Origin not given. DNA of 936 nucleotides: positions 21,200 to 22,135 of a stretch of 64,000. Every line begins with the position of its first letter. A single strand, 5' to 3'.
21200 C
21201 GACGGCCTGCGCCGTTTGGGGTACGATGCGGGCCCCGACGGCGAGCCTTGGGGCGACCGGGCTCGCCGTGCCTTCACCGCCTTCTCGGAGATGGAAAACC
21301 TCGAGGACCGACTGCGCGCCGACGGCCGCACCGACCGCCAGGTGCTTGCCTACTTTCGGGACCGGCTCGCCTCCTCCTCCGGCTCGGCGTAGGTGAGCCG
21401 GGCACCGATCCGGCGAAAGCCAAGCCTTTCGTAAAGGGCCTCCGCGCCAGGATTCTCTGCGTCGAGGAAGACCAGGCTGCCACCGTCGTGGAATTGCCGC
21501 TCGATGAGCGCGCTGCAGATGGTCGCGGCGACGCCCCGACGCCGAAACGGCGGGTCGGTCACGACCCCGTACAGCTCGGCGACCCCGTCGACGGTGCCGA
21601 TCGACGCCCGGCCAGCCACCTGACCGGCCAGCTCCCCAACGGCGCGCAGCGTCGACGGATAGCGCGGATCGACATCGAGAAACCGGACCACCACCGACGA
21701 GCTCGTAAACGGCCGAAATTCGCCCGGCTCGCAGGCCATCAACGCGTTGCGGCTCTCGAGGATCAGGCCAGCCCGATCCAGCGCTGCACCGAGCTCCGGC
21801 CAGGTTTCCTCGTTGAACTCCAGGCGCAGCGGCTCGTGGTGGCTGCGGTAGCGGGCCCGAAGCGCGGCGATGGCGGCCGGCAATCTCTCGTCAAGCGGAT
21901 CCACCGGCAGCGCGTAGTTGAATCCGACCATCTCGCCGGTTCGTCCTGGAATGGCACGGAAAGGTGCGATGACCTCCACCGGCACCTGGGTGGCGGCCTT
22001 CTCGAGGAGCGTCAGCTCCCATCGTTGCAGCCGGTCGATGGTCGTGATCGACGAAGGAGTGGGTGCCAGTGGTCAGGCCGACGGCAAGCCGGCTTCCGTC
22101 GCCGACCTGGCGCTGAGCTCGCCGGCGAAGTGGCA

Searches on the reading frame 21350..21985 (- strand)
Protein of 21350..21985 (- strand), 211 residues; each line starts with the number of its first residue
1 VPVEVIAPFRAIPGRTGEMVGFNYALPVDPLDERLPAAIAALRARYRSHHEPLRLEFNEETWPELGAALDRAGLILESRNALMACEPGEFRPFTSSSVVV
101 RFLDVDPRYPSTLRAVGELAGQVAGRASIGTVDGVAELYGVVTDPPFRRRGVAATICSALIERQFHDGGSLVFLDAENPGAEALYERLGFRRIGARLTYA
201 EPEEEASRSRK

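Call 56: search_protein_families(library=pfam, proteins=[window:21350-21985:-], max_evalue=0.00001)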
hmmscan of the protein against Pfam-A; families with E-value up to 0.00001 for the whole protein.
window:21350-21985:- (211 aa): 5 families
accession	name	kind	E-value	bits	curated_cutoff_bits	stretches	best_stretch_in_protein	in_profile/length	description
PF00583.31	Acetyltransf_1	-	2.8e-12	47.4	20.7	1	112-190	33-116/116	Acetyltransferase (GNAT) family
PF13508.13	Acetyltransf_7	-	2.4e-08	34.7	27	1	118-191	9-83/84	Acetyltransferase (GNAT) domain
PF08445.16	FR47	-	7.1e-08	32.8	22.1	1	135-193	21-80/86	FR47-like protein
PF13673.13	Acetyltransf_10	-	6.5e-06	26.6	23.6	1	120-196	39-113/128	Acetyltransferase (GNAT) domain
PF12746.13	GNAT_acetyltran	-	8.7e-06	26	26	0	123-193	169-237/243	GNAT acetyltransferase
